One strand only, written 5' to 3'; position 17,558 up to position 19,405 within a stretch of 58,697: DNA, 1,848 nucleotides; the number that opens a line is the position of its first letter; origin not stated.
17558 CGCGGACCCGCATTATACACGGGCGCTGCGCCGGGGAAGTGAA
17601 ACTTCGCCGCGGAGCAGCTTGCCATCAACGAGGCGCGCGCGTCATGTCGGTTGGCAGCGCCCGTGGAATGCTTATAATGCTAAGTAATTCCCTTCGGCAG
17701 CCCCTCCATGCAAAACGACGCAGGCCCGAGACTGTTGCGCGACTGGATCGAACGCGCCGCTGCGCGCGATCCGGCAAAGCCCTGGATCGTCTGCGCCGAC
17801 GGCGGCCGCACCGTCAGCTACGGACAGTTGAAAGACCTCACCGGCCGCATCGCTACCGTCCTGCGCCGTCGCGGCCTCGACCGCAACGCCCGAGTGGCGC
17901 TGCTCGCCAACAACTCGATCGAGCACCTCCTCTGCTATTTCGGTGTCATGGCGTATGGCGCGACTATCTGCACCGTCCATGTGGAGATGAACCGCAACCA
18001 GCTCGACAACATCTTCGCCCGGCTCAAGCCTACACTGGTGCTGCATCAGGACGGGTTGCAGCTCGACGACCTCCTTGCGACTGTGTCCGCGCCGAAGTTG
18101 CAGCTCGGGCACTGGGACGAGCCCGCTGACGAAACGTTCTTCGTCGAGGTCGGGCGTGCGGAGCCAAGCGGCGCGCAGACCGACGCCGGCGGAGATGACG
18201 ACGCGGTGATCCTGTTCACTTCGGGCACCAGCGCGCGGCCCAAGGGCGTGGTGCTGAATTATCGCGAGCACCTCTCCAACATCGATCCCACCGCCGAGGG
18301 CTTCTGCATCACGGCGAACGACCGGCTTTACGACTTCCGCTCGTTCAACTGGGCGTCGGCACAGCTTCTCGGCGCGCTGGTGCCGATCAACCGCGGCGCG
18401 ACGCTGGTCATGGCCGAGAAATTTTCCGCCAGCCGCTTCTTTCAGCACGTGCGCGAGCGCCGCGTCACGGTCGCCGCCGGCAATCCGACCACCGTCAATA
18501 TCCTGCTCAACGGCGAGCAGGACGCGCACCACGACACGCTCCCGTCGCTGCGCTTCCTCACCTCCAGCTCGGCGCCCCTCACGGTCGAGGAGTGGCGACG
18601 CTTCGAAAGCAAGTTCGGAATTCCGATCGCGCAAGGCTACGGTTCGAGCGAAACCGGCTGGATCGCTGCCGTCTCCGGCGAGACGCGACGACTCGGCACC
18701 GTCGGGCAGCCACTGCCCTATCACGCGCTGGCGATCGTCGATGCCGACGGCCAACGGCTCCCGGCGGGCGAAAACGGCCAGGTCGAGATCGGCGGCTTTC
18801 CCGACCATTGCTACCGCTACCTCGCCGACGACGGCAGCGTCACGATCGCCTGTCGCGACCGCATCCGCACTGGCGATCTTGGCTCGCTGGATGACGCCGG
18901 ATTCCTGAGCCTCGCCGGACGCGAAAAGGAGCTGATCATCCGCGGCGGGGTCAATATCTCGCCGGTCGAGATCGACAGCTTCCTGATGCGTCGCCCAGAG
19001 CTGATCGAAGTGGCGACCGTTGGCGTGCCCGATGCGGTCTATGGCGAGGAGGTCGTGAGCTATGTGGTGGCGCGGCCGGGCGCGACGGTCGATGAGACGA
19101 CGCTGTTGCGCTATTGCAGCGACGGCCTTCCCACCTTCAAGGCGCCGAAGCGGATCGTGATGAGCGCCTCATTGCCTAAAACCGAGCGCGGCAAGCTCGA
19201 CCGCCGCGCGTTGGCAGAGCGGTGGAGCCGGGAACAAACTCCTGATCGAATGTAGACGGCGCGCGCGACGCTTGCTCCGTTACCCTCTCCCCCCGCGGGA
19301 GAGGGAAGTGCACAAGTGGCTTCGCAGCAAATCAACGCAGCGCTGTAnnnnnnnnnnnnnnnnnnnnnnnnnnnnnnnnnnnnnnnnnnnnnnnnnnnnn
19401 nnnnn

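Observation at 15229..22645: MarR-associated prFMN locus: two divergent UbiD paralogues bracketing an acyl-CoA ligase, plus UbiX, a hotdog thioesterase and Idi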

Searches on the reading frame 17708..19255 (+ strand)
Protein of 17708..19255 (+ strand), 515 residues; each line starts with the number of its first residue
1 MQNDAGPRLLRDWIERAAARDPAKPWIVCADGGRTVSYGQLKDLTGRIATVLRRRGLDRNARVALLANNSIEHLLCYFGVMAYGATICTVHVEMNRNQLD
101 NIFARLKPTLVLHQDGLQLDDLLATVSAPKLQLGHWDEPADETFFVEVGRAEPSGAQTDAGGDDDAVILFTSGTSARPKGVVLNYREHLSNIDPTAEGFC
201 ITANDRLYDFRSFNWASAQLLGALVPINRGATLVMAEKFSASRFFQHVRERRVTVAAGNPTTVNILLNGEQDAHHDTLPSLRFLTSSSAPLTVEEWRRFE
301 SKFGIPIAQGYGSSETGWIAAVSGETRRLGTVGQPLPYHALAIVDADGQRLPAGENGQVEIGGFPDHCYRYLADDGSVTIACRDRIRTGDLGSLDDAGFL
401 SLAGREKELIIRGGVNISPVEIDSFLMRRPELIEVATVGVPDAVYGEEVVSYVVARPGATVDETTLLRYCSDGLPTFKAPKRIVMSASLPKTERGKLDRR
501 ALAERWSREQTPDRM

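Call 3: search_protein_families(library=pfam, proteins=[window:17708-19255:+])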
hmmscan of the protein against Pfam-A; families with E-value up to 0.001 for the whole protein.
window:17708-19255:+ (515 aa): 2 families
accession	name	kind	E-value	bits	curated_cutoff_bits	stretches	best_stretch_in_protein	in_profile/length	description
PF00501.34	AMP-binding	-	1e-63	215.9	29.9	1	15-363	2-376/384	AMP-binding enzyme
PF13193.12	AMP-binding_C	-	2.1e-13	51.4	24.5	1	421-496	1-76/76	AMP-binding enzyme C-terminal domain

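Call 4: search_protein_families(library=ncbifam, proteins=[window:17708-19255:+])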
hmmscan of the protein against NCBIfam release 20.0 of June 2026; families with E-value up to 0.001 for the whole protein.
window:17708-19255:+ (515 aa): 106 families (the best 25 are shown)
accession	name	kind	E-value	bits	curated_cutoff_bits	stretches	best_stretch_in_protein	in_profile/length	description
NF004837.0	PRK06187.1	subfamily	5.1e-90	302.2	476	1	9-510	9-526/531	long-chain-fatty-acid--CoA ligase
NF004511.1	PRK05852.1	equivalog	1.4e-75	254.8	650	1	10-506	1-504/505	FadD7 family fatty acid--CoA ligase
NF005702.0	PRK07514.1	subfamily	3.7e-72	243.3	558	1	14-507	9-501/506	malonyl-CoA synthase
NF009233.0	PRK12583.1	subfamily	1.5e-65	221.7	832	2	162-504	200-548/558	fatty acid CoA ligase family protein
NF005801.1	PRK07656.1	equivalog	2e-64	218.1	657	1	13-500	6-497/500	FadD3 family acyl-CoA ligase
NF006182.0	PRK08316.1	subfamily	1.3e-63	215.3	663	1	7-509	10-520/523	fatty acyl-CoA synthetase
NF004808.0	PRK06155.1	equivalog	2.3e-63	214.3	722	1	8-514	21-530/542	ATP-dependent acyl-CoA ligase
NF005714.0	PRK07529.1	subfamily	5.4e-61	206.7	632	2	156-505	211-575/640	acyl-CoA synthetase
NF005947.1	PRK08008.1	equivalog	1.3e-60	205.4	651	1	13-502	13-517/518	crotonobetaine/carnitine-CoA ligase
NF005307.0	PRK06839.1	equivalog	1.7e-58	198.5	748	1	13-505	7-492/496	o-succinylbenzoate--CoA ligase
NF004114.0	PRK05605.1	equivalog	4.5e-58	197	766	2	158-506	216-569/575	long-chain-fatty-acid--CoA ligase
NF052580.1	Str24CoAsynCasG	equivalog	6.4e-57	193.1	750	1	20-502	52-546/548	steroid-24-oyl-CoA synthetase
NF006572.0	PRK09088.1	equivalog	5.8e-55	186.9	696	1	21-505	14-486/491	acyl-CoA synthetase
NF005676.0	PRK07470.1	equivalog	1.1e-53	182.6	774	1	12-505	24-528/544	acyl-CoA synthetase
NF004797.0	PRK06145.1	equivalog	2.1e-53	181.4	850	1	13-505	7-494/499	acyl-CoA synthetase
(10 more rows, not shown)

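Call 9: search_solved_structures(query=window:17708-19255:+, max_evalue=1e-40)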
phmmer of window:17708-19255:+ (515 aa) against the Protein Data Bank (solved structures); distinct sequences matched with E-value up to 1e-40: 7.
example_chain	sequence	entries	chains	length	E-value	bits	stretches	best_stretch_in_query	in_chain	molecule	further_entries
6qjz_A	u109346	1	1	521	3.7e-56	194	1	22-506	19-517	oxalyl CoA-synthetase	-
4fuq_A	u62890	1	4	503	3e-55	191.1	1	21-506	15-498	Malonyl CoA synthetase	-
4fut_A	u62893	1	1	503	2.1e-54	188.2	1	21-506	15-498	Malonyl CoA synthetase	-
5ie0_A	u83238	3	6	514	1.6e-51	178.7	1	15-506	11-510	Oxalate--CoA ligase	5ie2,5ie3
4gxr_A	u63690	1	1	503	2.6e-51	178.1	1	21-506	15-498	Malonyl CoA synthetase, Benzoate-CoA ligase Chimeric protein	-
4gxq_A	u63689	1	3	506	8.1e-51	176.4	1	21-506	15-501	Malonyl CoA synthetase, Benzoate-CoA ligase Chimeric protein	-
3r44_A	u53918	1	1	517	3e-49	171.3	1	35-508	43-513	fatty acyl CoA synthetase FADD13 (FATTY-ACYL-CoA SYNTHETASE)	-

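Call 28: find_homologous_proteins(query=window:17708-19255:+, max_evalue=1e-30)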
Query window:17708-19255:+ (515 aa): 2063 proteins with E <= 1e-30 among 8000 candidates; the best 120 are listed.
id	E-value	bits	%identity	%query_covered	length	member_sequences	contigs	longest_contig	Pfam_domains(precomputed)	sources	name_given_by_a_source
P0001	0.0e+0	1175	100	100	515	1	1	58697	PF00501.35,PF13193.13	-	-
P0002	4.2e-294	994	86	98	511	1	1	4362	PF00501.35,PF13193.13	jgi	jgi:acyl-coenzyme A synthetase/AMP-(fatty) acid ligase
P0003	1.3e-287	973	84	100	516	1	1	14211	PF00501.35,PF13193.13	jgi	jgi:acyl-coenzyme A synthetase/AMP-(fatty) acid ligase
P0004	2.7e-286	968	83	99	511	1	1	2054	PF00501.35,PF13193.13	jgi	jgi:acyl-coenzyme A synthetase/AMP-(fatty) acid ligase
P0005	3.6e-286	968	83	99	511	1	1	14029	PF00501.35,PF13193.13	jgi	jgi:acyl-coenzyme A synthetase/AMP-(fatty) acid ligase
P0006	5.2e-286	967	83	99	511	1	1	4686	PF00501.35,PF13193.13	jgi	jgi:acyl-coenzyme A synthetase/AMP-(fatty) acid ligase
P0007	9.8e-277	937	82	99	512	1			PF00501.35,PF13193.13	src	-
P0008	2.3e-276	935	82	98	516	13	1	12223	PF00501.35,PF13193.13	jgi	jgi:long-chain acyl-CoA synthetase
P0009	1.3e-274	930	82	99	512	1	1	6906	PF00501.35,PF13193.13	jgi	jgi:acyl-coenzyme A synthetase/AMP-(fatty) acid ligase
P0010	1.8e-273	926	80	99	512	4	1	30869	PF00501.35,PF13193.13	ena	-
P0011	2.6e-272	922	81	99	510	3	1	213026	PF00501.35,PF13193.13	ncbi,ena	-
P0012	4.2e-272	921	80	99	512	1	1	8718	PF00501.35,PF13193.13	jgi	jgi:acyl-coenzyme A synthetase/AMP-(fatty) acid ligase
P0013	1.2e-271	920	80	99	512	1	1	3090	PF00501.35,PF13193.13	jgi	jgi:acyl-CoA synthetase (AMP-forming)/AMP-acid ligase II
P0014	4.6e-271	918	80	99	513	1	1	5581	PF00501.35,PF13193.13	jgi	jgi:acyl-CoA synthetase (AMP-forming)/AMP-acid ligase II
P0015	3.7e-270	915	80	100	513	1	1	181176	PF00501.35,PF13193.13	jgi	jgi:acyl-coenzyme A synthetase/AMP-(fatty) acid ligase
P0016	5.1e-270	915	78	99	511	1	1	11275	PF00501.35,PF13193.13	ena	-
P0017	1.1e-269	913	80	98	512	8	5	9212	PF00501.35,PF13193.13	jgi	jgi:acyl-coenzyme A synthetase/AMP-(fatty) acid ligase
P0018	1.4e-269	913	80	99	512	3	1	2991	PF00501.35,PF13193.13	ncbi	-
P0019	1.6e-269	913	79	99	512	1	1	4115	PF00501.35,PF13193.13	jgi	jgi:long-chain acyl-CoA synthetase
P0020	5.1e-269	911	80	98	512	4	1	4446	PF00501.35,PF13193.13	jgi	-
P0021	5.6e-269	911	79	99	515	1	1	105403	PF00501.35,PF13193.13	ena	-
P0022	5.8e-269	911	79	99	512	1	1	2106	PF00501.35,PF13193.13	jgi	-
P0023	1.0e-268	910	80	99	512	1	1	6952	PF00501.35,PF13193.13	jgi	jgi:acyl-CoA synthetase (AMP-forming)/AMP-acid ligase II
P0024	1.3e-268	910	79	99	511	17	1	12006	PF00501.35,PF13193.13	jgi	jgi:long-chain acyl-CoA synthetase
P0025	1.5e-268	910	79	99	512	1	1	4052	PF00501.35,PF13193.13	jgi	jgi:long-chain acyl-CoA synthetase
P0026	2.4e-268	909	79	100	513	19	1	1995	PF00501.35,PF13193.13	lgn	-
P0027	3.0e-268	909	79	99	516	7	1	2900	PF00501.35,PF13193.13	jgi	jgi:acyl-coenzyme A synthetase/AMP-(fatty) acid ligase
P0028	3.0e-268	909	80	99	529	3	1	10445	PF00501.35,PF13193.13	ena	-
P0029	3.9e-268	908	80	99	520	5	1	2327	PF00501.35,PF13193.13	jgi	jgi:acyl-CoA synthetase (AMP-forming)/AMP-acid ligase II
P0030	5.1e-268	908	80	98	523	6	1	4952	PF00501.35,PF13193.13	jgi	jgi:acyl-CoA synthetase (AMP-forming)/AMP-acid ligase II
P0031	6.0e-268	908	80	98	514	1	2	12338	PF00501.35,PF13193.13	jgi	jgi:long-chain acyl-CoA synthetase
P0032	7.8e-268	907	79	99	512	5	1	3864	PF00501.35,PF13193.13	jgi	jgi:long-chain acyl-CoA synthetase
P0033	1.3e-267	907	80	99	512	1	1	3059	PF00501.35,PF13193.13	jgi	jgi:long-chain acyl-CoA synthetase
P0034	1.3e-267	907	78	100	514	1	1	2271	PF00501.35,PF13193.13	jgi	jgi:acyl-coenzyme A synthetase/AMP-(fatty) acid ligase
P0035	1.9e-267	906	78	99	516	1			PF00501.35,PF13193.13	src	-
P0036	3.4e-267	905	80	99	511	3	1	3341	PF00501.35,PF13193.13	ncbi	-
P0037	3.8e-267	905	79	98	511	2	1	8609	PF00501.35,PF13193.13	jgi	jgi:acyl-coenzyme A synthetase/AMP-(fatty) acid ligase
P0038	4.7e-267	905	79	99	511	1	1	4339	PF00501.35,PF13193.13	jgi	-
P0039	4.8e-267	905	78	99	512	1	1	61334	PF00501.35,PF13193.13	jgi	jgi:acyl-coenzyme A synthetase/AMP-(fatty) acid ligase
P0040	6.6e-267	904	80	99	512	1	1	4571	PF00501.35,PF13193.13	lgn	-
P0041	8.4e-267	904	79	98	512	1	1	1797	PF00501.35,PF13193.13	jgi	jgi:acyl-coenzyme A synthetase/AMP-(fatty) acid ligase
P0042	1.1e-266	904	79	99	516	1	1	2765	PF00501.35,PF13193.13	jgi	jgi:acyl-coenzyme A synthetase/AMP-(fatty) acid ligase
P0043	1.1e-266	903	79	99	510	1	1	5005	PF00501.35,PF13193.13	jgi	jgi:acyl-coenzyme A synthetase/AMP-(fatty) acid ligase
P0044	2.0e-266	903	77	99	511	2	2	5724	PF00501.35,PF13193.13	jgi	-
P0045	2.3e-266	902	78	99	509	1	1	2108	PF00501.35,PF13193.13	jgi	jgi:acyl-coenzyme A synthetase/AMP-(fatty) acid ligase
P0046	2.5e-266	902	79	99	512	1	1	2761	PF00501.35,PF13193.13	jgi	-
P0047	2.8e-266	902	79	99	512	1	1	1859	PF00501.35,PF13193.13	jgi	jgi:acyl-coenzyme A synthetase/AMP-(fatty) acid ligase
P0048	5.4e-266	901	78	98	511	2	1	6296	PF00501.35,PF13193.13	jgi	jgi:acyl-coenzyme A synthetase/AMP-(fatty) acid ligase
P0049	6.7e-266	901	79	99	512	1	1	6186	PF00501.35,PF13193.13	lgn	-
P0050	9.2e-266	900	78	99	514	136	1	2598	PF00501.35,PF13193.13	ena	-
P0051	9.4e-266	900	78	99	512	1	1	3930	PF00501.35,PF13193.13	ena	-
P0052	1.0e-265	900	79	98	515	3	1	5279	PF00501.35,PF13193.13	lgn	-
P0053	1.2e-265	900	79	99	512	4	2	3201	PF00501.35,PF13193.13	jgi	jgi:acyl-CoA synthetase (AMP-forming)/AMP-acid ligase II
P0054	1.6e-265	900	79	98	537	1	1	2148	PF00501.35,PF13193.13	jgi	jgi:acyl-CoA synthetase (AMP-forming)/AMP-acid ligase II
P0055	2.3e-265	899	79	99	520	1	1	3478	PF00501.35,PF13193.13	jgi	jgi:long-chain acyl-CoA synthetase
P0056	3.0e-265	899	78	99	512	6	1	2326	PF00501.35,PF13193.13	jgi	jgi:acyl-coenzyme A synthetase/AMP-(fatty) acid ligase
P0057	3.4e-265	899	77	98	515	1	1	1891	PF00501.35,PF13193.13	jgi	jgi:acyl-coenzyme A synthetase/AMP-(fatty) acid ligase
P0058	5.0e-265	898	77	99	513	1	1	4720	PF00501.35,PF13193.13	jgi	jgi:acyl-CoA synthetase (AMP-forming)/AMP-acid ligase II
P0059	1.1e-264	897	79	98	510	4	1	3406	PF00501.35,PF13193.13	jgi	jgi:acyl-coenzyme A synthetase/AMP-(fatty) acid ligase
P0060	1.2e-264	897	79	99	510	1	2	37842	PF00501.35,PF13193.13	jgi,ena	-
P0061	1.2e-264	897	79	98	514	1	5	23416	PF00501.35,PF13193.13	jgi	jgi:long-chain acyl-CoA synthetase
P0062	2.1e-264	896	77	99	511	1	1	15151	PF00501.35,PF13193.13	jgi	jgi:long-chain acyl-CoA synthetase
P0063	2.1e-264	896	78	99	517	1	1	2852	PF00501.35,PF13193.13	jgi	-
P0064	2.2e-264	896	79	98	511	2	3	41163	PF00501.35,PF13193.13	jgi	jgi:acyl-coenzyme A synthetase/AMP-(fatty) acid ligase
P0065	2.6e-264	896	77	99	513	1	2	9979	PF00501.35,PF13193.13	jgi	jgi:acyl-coenzyme A synthetase/AMP-(fatty) acid ligase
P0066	2.7e-264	896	77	99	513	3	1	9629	PF00501.35,PF13193.13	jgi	jgi:acyl-coenzyme A synthetase/AMP-(fatty) acid ligase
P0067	2.8e-264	896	78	99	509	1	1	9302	PF00501.35,PF13193.13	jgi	jgi:acyl-coenzyme A synthetase/AMP-(fatty) acid ligase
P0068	2.8e-264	896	78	98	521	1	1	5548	PF00501.35,PF13193.13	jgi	jgi:long-chain acyl-CoA synthetase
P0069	2.9e-264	895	79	99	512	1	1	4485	PF00501.35,PF13193.13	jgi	jgi:acyl-coenzyme A synthetase/AMP-(fatty) acid ligase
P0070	3.3e-264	895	79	98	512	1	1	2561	PF00501.35,PF13193.13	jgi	jgi:acyl-coenzyme A synthetase/AMP-(fatty) acid ligase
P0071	4.1e-264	895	79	98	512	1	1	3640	PF00501.35,PF13193.13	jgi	jgi:acyl-CoA synthetase (AMP-forming)/AMP-acid ligase II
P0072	5.3e-264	895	77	99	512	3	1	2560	PF00501.35,PF13193.13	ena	-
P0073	5.4e-264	895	78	99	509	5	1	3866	PF00501.35,PF13193.13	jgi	jgi:acyl-coenzyme A synthetase/AMP-(fatty) acid ligase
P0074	7.6e-264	894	78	98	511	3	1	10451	PF00501.35,PF13193.13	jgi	jgi:acyl-coenzyme A synthetase/AMP-(fatty) acid ligase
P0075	7.7e-264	894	77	99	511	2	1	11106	PF00501.35,PF13193.13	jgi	jgi:long-chain acyl-CoA synthetase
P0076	1.2e-263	894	78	99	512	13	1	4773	PF00501.35,PF13193.13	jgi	-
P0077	1.3e-263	893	78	99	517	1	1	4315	PF00501.35,PF13193.13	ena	-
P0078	1.5e-263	893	78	99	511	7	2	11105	PF00501.35,PF13193.13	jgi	jgi:long-chain acyl-CoA synthetase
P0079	1.6e-263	893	77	99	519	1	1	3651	PF00501.35,PF13193.13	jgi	-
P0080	1.7e-263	893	78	99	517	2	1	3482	PF00501.35,PF13193.13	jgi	jgi:long-chain acyl-CoA synthetase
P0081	1.7e-263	893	79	99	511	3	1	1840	PF00501.35,PF13193.13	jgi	-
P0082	1.9e-263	893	77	99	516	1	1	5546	PF00501.35,PF13193.13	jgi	jgi:acyl-coenzyme A synthetase/AMP-(fatty) acid ligase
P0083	1.9e-263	893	80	99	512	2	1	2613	PF00501.35,PF13193.13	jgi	jgi:long-chain acyl-CoA synthetase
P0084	2.5e-263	892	78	99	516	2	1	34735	PF00501.35,PF13193.13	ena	-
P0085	3.3e-263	892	77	99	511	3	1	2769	PF00501.35,PF13193.13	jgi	jgi:acyl-coenzyme A synthetase/AMP-(fatty) acid ligase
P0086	4.0e-263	892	78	98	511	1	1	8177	PF00501.35,PF13193.13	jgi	jgi:acyl-coenzyme A synthetase/AMP-(fatty) acid ligase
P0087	4.7e-263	892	78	98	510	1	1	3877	PF00501.35,PF13193.13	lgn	-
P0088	5.1e-263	891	77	99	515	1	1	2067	PF00501.35,PF13193.13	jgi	-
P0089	6.4e-263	891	78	99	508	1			PF00501.35,PF13193.13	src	-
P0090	8.3e-263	891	77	99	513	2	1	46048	PF00501.35,PF13193.13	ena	-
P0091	1.3e-262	890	77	98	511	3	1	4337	PF00501.35,PF13193.13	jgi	-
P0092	1.7e-262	890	77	99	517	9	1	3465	PF00501.35,PF13193.13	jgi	jgi:acyl-coenzyme A synthetase/AMP-(fatty) acid ligase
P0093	1.8e-262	890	77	99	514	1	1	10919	PF00501.35,PF13193.13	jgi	jgi:acyl-coenzyme A synthetase/AMP-(fatty) acid ligase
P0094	1.9e-262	890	77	99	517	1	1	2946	PF00501.35,PF13193.13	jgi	jgi:acyl-CoA synthetase (AMP-forming)/AMP-acid ligase II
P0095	2.1e-262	889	79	97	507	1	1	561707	PF00501.35,PF13193.13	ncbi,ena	-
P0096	2.4e-262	889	77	100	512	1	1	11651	PF00501.35,PF13193.13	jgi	jgi:acyl-coenzyme A synthetase/AMP-(fatty) acid ligase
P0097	3.1e-262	889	78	99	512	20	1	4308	PF00501.35,PF13193.13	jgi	-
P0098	3.5e-262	889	78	99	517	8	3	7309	PF00501.35,PF13193.13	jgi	jgi:acyl-coenzyme A synthetase/AMP-(fatty) acid ligase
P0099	4.1e-262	888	77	99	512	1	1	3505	PF00501.35,PF13193.13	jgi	jgi:long-chain acyl-CoA synthetase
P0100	4.6e-262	888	77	99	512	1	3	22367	PF00501.35,PF13193.13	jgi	jgi:acyl-coenzyme A synthetase/AMP-(fatty) acid ligase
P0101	7.6e-262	888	77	99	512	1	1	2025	PF00501.35,PF13193.13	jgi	jgi:acyl-coenzyme A synthetase/AMP-(fatty) acid ligase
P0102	8.9e-262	887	78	99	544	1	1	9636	PF00501.35,PF13193.13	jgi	jgi:long-chain acyl-CoA synthetase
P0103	1.1e-261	887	78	98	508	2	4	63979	PF00501.35,PF13193.13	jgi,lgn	jgi:acyl-CoA synthetase (AMP-forming)/AMP-acid ligase II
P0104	1.1e-261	887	77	99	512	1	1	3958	PF00501.35,PF13193.13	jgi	jgi:acyl-coenzyme A synthetase/AMP-(fatty) acid ligase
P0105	1.2e-261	887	78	99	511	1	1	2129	PF00501.35,PF13193.13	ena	-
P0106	1.9e-261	886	77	98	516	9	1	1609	PF00501.35,PF13193.13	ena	-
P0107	2.2e-261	886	76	99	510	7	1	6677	PF00501.35,PF13193.13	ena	-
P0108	3.0e-261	886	78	99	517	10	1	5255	PF00501.35,PF13193.13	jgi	jgi:acyl-CoA synthetase (AMP-forming)/AMP-acid ligase II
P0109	4.2e-261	885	78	99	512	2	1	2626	PF00501.35,PF13193.13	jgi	jgi:acyl-coenzyme A synthetase/AMP-(fatty) acid ligase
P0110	4.5e-261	885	77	98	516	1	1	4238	PF00501.35,PF13193.13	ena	-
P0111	5.1e-261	885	77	99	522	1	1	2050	PF00501.35,PF13193.13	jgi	jgi:long-chain acyl-CoA synthetase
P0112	5.2e-261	885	77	99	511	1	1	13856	PF00501.35,PF13193.13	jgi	jgi:long-chain acyl-CoA synthetase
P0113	5.6e-261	885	77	99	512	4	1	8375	PF00501.35,PF13193.13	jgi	jgi:acyl-coenzyme A synthetase/AMP-(fatty) acid ligase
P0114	6.3e-261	885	78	99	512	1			PF00501.35,PF13193.13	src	-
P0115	1.1e-260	884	77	99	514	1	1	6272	PF00501.35,PF13193.13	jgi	jgi:long-chain acyl-CoA synthetase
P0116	1.3e-260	883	77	99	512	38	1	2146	PF00501.35,PF13193.13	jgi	jgi:long-chain acyl-CoA synthetase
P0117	1.5e-260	883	77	99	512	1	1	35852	PF00501.35,PF13193.13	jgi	jgi:long-chain acyl-CoA synthetase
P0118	2.0e-260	883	78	99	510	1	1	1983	PF00501.35,PF13193.13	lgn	-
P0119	2.4e-260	883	77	99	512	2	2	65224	PF00501.35,PF13193.13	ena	-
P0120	3.2e-260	882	77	99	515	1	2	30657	PF00501.35,PF13193.13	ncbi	-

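Call 69: find_encoding_contigs(protein=P0021, flank=8000, max_places=1)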
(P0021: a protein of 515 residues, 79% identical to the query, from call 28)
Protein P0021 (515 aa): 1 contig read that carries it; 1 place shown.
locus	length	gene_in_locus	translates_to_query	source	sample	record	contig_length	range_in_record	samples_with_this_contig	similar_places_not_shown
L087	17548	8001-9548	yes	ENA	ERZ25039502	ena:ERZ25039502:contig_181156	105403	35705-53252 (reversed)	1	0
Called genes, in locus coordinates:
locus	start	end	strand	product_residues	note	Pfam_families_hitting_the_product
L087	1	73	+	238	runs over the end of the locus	PF09130:DUF1932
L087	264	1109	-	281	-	PF02129:Peptidase_S15 (faint), PF00135:COesterase, PF20434:BD-FAE, PF07859:Abhydrolase_3, PF00326:Peptidase_S9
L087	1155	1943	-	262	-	PF00106:adh_short, PF08659:KR, PF13561:adh_short_C2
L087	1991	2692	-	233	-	PF02798:GST_N, PF13409:GST_N_2, PF13417:GST_N_3, PF00043:GST_C, PF14497:GST_C_3 (weak), PF13410:GST_C_2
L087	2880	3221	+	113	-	-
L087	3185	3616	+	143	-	PF03737:RraA-like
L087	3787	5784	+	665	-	PF00082:Peptidase_S8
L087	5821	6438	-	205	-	PF02441:Flavoprotein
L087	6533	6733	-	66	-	-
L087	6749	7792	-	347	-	PF00355:Rieske, PF19298:KshA_C (faint), PF19112:VanA_C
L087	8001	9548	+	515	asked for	PF00501:AMP-binding, PF13193:AMP-binding_C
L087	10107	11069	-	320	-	PF01977:UbiD, PF20696:UbiD_C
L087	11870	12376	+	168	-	PF01047:MarR, PF12802:MarR_2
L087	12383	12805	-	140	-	-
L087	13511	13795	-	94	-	-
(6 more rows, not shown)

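Call 70: find_encoding_contigs(protein=P0039, flank=8000, max_places=1)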
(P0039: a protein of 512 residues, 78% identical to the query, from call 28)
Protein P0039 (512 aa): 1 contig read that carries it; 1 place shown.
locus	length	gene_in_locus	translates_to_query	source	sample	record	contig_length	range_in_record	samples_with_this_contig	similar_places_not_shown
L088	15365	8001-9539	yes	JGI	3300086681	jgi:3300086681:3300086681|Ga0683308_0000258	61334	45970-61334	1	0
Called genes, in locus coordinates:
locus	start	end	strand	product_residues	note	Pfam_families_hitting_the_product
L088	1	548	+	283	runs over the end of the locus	-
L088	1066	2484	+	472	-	PF09990:DUF2231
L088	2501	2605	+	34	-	-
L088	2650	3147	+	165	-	-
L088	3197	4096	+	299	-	PF01794:Ferric_reduct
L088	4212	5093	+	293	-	PF13442:Cytochrome_CBB3 (weak), PF00034:Cytochrom_C, PF13442:Cytochrome_CBB3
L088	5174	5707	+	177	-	PF01322:Cytochrom_C_2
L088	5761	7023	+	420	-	PF04909:Amidohydro_2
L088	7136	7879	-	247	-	PF02441:Flavoprotein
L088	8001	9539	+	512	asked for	PF00501:AMP-binding, PF13193:AMP-binding_C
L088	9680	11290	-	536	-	PF20695:UbiD_N, PF01977:UbiD, PF20696:UbiD_C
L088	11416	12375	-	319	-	PF09084:NMT1, PF12974:Phosphonate-bd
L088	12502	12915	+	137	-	PF22636:FlK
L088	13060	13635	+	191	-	PF00293:NUDIX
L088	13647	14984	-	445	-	PF01425:Amidase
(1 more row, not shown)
